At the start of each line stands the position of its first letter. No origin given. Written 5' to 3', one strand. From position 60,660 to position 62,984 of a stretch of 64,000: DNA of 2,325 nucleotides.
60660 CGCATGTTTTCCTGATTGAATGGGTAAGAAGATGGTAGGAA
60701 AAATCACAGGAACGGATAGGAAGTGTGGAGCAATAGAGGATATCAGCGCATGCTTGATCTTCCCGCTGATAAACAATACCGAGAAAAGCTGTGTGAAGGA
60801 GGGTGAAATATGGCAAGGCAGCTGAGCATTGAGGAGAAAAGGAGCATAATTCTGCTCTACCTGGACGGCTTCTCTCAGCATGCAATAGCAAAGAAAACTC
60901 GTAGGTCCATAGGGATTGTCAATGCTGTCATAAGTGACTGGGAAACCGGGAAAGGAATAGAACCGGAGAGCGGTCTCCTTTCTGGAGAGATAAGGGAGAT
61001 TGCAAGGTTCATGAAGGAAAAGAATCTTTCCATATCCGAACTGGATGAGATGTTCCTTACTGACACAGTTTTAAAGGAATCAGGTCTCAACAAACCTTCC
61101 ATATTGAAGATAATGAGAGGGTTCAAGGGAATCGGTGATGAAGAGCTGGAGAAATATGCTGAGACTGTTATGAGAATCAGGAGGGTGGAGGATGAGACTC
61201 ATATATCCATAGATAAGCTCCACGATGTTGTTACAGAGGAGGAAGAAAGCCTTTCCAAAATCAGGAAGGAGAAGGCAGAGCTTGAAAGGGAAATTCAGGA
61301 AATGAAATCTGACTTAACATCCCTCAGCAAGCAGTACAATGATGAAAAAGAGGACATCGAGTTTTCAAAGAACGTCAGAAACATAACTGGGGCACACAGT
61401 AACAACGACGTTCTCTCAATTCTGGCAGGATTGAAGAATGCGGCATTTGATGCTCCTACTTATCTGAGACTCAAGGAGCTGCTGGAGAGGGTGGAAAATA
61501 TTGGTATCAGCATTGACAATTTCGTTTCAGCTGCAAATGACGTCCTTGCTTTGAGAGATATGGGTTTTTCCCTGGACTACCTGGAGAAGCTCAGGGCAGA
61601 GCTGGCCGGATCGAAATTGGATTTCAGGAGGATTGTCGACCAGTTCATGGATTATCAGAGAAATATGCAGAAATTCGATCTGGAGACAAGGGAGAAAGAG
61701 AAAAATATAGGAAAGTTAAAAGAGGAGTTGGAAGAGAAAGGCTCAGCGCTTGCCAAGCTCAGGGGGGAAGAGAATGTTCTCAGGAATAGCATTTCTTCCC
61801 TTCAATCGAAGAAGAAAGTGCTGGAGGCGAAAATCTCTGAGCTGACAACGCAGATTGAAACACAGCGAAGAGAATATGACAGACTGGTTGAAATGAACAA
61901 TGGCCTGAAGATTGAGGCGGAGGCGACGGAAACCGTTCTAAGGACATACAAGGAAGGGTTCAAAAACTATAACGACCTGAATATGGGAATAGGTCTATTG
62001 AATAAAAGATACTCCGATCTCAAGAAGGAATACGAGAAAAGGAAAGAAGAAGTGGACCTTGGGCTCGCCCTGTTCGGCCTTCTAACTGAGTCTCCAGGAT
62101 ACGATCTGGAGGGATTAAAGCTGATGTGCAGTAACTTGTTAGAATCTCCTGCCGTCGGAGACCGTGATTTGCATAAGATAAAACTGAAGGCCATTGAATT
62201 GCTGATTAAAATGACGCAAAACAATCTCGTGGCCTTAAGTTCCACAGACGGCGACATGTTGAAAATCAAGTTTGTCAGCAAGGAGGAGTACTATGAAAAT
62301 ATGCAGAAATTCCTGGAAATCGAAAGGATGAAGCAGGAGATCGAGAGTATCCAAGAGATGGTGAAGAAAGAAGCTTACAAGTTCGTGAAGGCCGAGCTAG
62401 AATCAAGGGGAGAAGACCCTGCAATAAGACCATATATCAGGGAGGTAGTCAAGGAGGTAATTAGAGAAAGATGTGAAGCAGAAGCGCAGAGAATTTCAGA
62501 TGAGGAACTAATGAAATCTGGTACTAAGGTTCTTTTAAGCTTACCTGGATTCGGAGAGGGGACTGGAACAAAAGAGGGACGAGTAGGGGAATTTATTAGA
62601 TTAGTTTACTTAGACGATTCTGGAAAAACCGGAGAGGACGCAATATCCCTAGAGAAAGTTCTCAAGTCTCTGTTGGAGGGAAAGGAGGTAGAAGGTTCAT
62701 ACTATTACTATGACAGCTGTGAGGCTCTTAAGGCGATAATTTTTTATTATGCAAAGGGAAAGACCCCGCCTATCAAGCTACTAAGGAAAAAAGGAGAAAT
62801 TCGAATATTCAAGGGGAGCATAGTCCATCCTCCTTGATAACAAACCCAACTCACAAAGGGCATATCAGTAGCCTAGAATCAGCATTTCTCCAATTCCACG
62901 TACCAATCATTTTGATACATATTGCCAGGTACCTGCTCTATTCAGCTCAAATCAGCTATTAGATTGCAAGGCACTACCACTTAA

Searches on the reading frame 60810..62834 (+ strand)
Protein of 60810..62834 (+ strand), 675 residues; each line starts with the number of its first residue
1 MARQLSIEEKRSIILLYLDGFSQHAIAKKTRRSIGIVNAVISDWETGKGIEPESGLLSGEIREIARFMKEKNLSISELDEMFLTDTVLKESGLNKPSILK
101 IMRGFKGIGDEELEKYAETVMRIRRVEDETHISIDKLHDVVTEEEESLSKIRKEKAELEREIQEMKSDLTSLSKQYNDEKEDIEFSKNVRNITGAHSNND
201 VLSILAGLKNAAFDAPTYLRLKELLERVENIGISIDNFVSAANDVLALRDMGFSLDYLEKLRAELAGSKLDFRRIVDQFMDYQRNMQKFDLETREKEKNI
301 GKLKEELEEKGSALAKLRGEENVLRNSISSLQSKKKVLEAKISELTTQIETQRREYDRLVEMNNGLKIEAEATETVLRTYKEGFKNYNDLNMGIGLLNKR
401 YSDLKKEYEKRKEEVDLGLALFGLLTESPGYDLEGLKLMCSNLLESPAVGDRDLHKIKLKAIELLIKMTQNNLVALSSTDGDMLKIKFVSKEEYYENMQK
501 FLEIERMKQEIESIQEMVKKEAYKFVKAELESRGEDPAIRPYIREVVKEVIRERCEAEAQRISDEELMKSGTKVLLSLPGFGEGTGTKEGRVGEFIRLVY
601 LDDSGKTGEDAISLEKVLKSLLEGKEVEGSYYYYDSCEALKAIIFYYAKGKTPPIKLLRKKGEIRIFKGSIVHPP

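Call 7: search_protein_families(library=pfam, max_evalue=1, proteins=[window:60810-62834:+])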
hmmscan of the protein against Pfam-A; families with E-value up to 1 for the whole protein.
window:60810-62834:+ (675 aa): 26 families (the best 25 are shown)
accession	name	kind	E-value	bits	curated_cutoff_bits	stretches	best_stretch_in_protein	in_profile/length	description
PF13384.12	HTH_23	-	0.00035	20.7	24.6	1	6-51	3-47/50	Homeodomain-like domain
PF05557.18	MAD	-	0.00041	19.3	30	1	275-413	109-245/661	Mitotic checkpoint protein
PF05266.19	DUF724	-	0.0011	19.3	38.4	2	223-351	53-183/188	Protein of unknown function (DUF724)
PF08614.16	ATG16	-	0.0028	18.3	33.7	1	112-184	75-147/200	Autophagy protein 16 (ATG16)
PF04871.18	Uso1_p115_C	-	0.008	16.9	28.4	1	148-186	3-38/121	Uso1 / p115 like vesicle tethering protein, C terminal region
PF20651.3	EXOC6_Sec15_N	-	0.012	16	27.2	2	146-197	29-81/170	Exocyst complex component EXOC6/Sec15, N-terminal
PF17675.6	APG6_N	-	0.016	16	45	1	281-377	27-118/132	Apg6 coiled-coil region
PF01191.24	RNA_pol_Rpb5_C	-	0.024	14.9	23.5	1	62-104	18-60/73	RNA polymerase Rpb5, C-terminal domain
PF13443.12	HTH_26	-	0.037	14.7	22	1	64-118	2-48/63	Cro/C1-type HTH DNA-binding domain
PF06810.17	Phage_scaffold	-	0.037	14.4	35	1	87-226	5-139/170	Phage capsid assembly scaffolding protein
PF03961.19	FapA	-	0.043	13.9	31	1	110-198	155-250/272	Flagellar Assembly Protein A beta solenoid domain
PF08281.18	Sigma70_r4_2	-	0.067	13.3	25.7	1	3-35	9-41/54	Sigma-70, region 4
PF02294.24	7kD_DNA_binding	-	0.072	13.6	25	1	591-622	23-53/58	7kD DNA-binding domain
PF13767.11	DUF4168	-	0.093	14.2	25.8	1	110-165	2-63/95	Domain of unknown function (DUF4168)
PF00038.26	Filament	-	0.11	12.5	40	2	282-372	208-302/313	Intermediate filament protein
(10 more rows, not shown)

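Call 8: search_protein_families(library=phrogs, max_evalue=1, proteins=[window:60810-62834:+])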
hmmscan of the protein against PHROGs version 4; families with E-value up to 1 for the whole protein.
window:60810-62834:+ (675 aa): 10 families
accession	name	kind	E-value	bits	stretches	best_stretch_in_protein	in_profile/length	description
phrog_4704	-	tail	0.0081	15.9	2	130-351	57-181/625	tail length tape measure protein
phrog_2658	-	other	0.059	14.6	1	295-359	49-120/126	hol-like chemotaxis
phrog_6790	-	tail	0.064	14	1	140-181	73-114/132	tail protein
phrog_3336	-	tail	0.12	11.8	1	119-391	614-823/1051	tail length tape measure protein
phrog_739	-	lysis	0.13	13.4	0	324-378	25-79/122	Rz-like spanin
phrog_20923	-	unknown function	0.19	12.9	0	150-191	12-53/158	-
phrog_118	-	connector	0.2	12.7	1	146-170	38-62/76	head-tail adaptor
phrog_6188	-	unknown function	0.23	12.9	0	322-368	70-116/125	-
phrog_12706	-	tail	0.44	9.5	1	89-353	65-197/1244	tail length tape measure protein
phrog_19577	-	head and packaging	0.65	10.1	0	286-356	95-165/378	minor head protein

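Call 9: find_homologous_proteins(query=window:60810-62834:+, max_evalue=0.001)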
Query window:60810-62834:+ (675 aa): 19 proteins with E <= 0.001 among 8000 candidates.
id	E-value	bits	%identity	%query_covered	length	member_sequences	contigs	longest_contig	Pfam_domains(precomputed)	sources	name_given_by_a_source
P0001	0.0e+0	1432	100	100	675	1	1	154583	-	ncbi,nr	ncbi:MAG: hypothetical protein LVQ63_00625 [Thermoplasmatales archaeon]|nr:hypothetical protein [The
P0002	0.0e+0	1170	83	100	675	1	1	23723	-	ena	-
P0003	4.7e-297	1005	71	100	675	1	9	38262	PF24161.2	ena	-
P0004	1.3e-292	990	71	100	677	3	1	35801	PF24161.2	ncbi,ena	-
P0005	6.0e-282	955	70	100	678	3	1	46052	PF06810.18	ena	-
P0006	3.0e-281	953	68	100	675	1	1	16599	-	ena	-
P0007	4.4e-280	949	69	100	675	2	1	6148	PF14362.12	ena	-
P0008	2.8e-278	943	68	99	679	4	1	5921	-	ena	-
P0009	6.9e-278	941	68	100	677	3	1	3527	-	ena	-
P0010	3.0e-274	929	67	100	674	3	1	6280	-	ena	-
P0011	5.7e-273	925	70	96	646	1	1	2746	-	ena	-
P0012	2.2e-269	913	68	98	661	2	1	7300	-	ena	-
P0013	1.8e-237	808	70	84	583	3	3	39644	-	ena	-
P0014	1.8e-235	801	68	87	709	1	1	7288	PF05266.20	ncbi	-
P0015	2.4e-188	646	62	76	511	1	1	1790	-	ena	-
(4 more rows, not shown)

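Call 10: find_encoding_contigs(protein=P0002, flank=10000, max_places=4)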
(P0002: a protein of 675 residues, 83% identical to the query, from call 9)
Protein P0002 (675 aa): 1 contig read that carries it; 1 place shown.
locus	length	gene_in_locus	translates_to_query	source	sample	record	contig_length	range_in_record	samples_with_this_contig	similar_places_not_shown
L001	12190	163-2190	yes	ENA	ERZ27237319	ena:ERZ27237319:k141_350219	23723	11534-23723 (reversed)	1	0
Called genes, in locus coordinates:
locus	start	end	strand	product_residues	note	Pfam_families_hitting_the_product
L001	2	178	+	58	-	?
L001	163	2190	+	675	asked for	-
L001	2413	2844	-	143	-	PF13358:DDE_3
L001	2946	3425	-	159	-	PF13384:HTH_23, PF13518:HTH_28 (weak), PF13551:HTH_29, PF13565:HTH_32, PF13592:HTH_33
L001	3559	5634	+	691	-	PF09852:DUF2079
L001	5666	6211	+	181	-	-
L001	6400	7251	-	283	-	PF05050:Methyltransf_21 (faint)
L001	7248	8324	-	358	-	PF20706:GT4-conflict (faint), PF00534:Glycos_transf_1, PF13692:Glyco_trans_1_4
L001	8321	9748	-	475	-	PF00884:Sulfatase, PF01663:Phosphodiest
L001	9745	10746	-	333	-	PF01507:PAPS_reduct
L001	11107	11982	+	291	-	PF01548:DEDD_Tnp_IS110 (weak)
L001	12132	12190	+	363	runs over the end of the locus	PF13439:Glyco_transf_4, PF00534:Glycos_transf_1, PF13692:Glyco_trans_1_4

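Call 11: find_encoding_contigs(protein=P0003, flank=10000, max_places=10)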
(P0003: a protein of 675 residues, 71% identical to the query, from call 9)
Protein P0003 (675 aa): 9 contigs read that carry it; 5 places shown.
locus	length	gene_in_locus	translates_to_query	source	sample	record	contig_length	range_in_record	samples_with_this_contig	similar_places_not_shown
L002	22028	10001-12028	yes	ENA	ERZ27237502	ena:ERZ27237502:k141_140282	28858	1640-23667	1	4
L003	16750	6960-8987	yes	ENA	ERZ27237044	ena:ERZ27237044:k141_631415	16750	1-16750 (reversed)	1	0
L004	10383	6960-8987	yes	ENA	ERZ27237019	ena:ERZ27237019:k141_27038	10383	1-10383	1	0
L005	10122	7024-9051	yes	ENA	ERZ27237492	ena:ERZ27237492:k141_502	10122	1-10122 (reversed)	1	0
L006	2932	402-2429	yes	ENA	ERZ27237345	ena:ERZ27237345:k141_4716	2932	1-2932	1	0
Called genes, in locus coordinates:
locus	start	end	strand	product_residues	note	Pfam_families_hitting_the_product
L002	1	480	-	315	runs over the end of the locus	PF01548:DEDD_Tnp_IS110, PF02371:Transposase_20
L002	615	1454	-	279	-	PF07592:DDE_Tnp_ISAZ013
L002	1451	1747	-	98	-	PF01548:DEDD_Tnp_IS110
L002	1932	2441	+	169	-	-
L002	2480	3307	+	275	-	PF01609:DDE_Tnp_1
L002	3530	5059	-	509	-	PF01943:Polysacc_synt, PF01554:MatE (weak), PF13440:Polysacc_synt_3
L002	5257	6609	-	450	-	PF00884:Sulfatase, PF01663:Phosphodiest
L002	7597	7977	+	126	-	PF02475:TRM5-TYW2_MTfase, PF05050:Methyltransf_21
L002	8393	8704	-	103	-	-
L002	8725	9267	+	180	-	-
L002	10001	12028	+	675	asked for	PF24161:CCDC39 (weak)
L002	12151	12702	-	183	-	PF00908:dTDP_sugar_isom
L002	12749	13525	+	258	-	PF00483:NTP_transferase, PF12804:NTP_transf_3 (weak)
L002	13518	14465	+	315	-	PF01370:Epimerase, PF16363:GDP_Man_Dehyd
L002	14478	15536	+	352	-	PF01073:3Beta_HSD, PF01370:Epimerase, PF02719:Polysacc_synt_2, PF04321:RmlD_sub_bind, PF16363:GDP_Man_Dehyd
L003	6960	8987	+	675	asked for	PF24161:CCDC39 (weak)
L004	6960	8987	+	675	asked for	PF24161:CCDC39 (weak)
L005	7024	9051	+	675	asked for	PF24161:CCDC39 (weak)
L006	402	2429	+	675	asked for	PF24161:CCDC39 (weak)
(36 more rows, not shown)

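Call 13: find_encoding_contigs(protein=P0005, flank=10000, max_places=3)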
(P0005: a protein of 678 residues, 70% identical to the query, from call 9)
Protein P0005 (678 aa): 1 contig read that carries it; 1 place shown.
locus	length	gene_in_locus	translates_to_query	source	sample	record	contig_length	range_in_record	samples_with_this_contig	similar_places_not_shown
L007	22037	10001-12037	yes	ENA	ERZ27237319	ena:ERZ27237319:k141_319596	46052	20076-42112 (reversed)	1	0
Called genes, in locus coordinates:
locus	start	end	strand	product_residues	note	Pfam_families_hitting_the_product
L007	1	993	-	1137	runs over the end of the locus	-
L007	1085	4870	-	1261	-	PF07889:DUF1664 (faint)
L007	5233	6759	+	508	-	PF01554:MatE (weak), PF13440:Polysacc_synt_3, PF03023:MurJ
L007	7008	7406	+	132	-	-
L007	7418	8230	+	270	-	PF05575:V_cholerae_RfbT, PF13847:Methyltransf_31 (weak), PF05050:Methyltransf_21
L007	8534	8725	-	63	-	-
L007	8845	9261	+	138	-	-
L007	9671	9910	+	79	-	-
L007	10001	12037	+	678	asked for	PF06810:Phage_scaffold (faint)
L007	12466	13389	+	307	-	PF05050:Methyltransf_21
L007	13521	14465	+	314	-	PF01548:DEDD_Tnp_IS110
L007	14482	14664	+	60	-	-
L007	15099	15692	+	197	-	-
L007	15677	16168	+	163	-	-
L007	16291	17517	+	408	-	PF08421:Methyltransf_13, PF13489:Methyltransf_23, PF08241:Methyltransf_11, PF08242:Methyltransf_12, PF13649:Methyltransf_25 (faint), PF08484:Methyltransf_14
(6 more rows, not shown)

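Call 14: find_encoding_contigs(protein=P0004, flank=10000, max_places=3)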
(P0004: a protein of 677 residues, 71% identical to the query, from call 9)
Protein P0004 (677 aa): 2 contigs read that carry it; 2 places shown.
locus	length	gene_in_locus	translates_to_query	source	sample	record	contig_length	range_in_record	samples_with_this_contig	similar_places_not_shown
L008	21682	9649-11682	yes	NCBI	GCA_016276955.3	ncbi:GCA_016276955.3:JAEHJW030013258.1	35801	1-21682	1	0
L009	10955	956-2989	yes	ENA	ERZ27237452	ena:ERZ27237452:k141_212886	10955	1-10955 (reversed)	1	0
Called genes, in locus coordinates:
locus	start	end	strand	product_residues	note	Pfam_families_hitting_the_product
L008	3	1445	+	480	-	?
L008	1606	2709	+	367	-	-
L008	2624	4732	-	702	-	-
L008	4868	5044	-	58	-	-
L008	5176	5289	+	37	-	-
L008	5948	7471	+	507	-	PF01943:Polysacc_synt, PF01554:MatE (weak), PF03023:MurJ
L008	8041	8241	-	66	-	-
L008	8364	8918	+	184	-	-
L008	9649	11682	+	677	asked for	PF24161:CCDC39 (weak)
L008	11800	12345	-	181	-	PF00908:dTDP_sugar_isom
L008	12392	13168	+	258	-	PF00483:NTP_transferase, PF12804:NTP_transf_3 (weak)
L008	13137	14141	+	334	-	PF01370:Epimerase, PF02719:Polysacc_synt_2 (faint), PF04321:RmlD_sub_bind (weak), PF16363:GDP_Man_Dehyd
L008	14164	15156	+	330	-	PF01073:3Beta_HSD, PF01370:Epimerase, PF02719:Polysacc_synt_2 (faint), PF04321:RmlD_sub_bind, PF13460:NAD_binding_10 (weak), PF16363:GDP_Man_Dehyd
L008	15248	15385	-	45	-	-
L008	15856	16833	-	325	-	PF13641:Glyco_tranf_2_3, PF00535:Glycos_transf_2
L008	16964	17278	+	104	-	-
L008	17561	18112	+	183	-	PF00665:rve (weak), PF13683:rve_3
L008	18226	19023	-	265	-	PF01370:Epimerase (faint), PF04321:RmlD_sub_bind (weak)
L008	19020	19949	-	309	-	PF01370:Epimerase, PF04321:RmlD_sub_bind, PF01073:3Beta_HSD (weak), PF16363:GDP_Man_Dehyd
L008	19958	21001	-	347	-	PF01073:3Beta_HSD, PF01370:Epimerase, PF02719:Polysacc_synt_2 (weak), PF04321:RmlD_sub_bind, PF16363:GDP_Man_Dehyd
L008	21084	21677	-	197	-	PF02371:Transposase_20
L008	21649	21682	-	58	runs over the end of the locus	-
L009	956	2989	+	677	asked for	PF24161:CCDC39 (weak)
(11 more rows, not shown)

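Call 22: find_encoding_contigs(protein=P0009, flank=10000, max_places=3)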
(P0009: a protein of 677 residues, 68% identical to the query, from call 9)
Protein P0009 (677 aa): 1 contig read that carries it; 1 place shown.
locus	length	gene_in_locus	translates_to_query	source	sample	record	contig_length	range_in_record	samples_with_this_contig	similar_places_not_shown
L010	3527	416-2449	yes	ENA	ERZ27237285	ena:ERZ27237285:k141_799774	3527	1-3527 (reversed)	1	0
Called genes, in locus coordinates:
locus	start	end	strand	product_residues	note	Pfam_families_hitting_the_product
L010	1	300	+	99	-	?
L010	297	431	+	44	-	-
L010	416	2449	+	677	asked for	-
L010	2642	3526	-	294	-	?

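Call 23: find_encoding_contigs(protein=P0008, flank=10000, max_places=3)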
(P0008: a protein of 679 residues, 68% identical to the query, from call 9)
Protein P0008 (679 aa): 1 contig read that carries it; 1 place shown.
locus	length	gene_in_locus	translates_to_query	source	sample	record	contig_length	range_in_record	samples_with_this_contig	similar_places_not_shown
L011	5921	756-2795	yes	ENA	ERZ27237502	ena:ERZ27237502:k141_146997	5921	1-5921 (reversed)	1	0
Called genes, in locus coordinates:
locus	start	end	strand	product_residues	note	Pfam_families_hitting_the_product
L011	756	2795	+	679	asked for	-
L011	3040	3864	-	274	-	PF05050:Methyltransf_21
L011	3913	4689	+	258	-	PF00483:NTP_transferase, PF12804:NTP_transf_3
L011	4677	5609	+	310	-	PF01073:3Beta_HSD, PF01370:Epimerase, PF02719:Polysacc_synt_2, PF04321:RmlD_sub_bind, PF16363:GDP_Man_Dehyd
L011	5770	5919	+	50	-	?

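Call 24: find_encoding_contigs(protein=P0014, flank=10000, max_places=3)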
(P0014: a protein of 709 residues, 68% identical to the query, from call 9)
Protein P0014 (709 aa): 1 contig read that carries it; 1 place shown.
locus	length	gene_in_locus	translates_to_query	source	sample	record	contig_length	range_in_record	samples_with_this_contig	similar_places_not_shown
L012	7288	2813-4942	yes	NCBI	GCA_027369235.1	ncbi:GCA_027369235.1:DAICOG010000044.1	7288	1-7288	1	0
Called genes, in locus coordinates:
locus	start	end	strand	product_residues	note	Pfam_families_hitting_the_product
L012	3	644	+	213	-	?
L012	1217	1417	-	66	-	-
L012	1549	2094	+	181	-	-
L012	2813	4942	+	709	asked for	PF05266:DUF724 (faint)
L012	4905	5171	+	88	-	-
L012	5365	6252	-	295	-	PF05050:Methyltransf_21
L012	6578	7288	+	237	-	?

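Call 28: find_related_loci(query=A3, collection=genome_contigs, flank=10000)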
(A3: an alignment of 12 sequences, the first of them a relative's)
Query A3 (675 aa) in genome_contigs; peptide patterns used: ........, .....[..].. (x = any residue, [..] = any of these).
36 stretches matched a pattern; 2 encode a relative of the query (tblastn E <= 1e-3); 2 distinct loci.
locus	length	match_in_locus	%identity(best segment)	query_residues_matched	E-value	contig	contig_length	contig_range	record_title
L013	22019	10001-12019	70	1-675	0e+0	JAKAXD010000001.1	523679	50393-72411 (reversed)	MAG: Thermoplasmata archaeon isolate YP5.bin4 NODE_4_length_523679_cov_221.923295, whole genome shotgun sequence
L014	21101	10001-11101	73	1-367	2e-166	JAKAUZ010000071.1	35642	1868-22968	MAG: Thermoplasmata archaeon isolate YP3.bin60 NODE_1426_length_35642_cov_4.85181, whole genome shotgun sequence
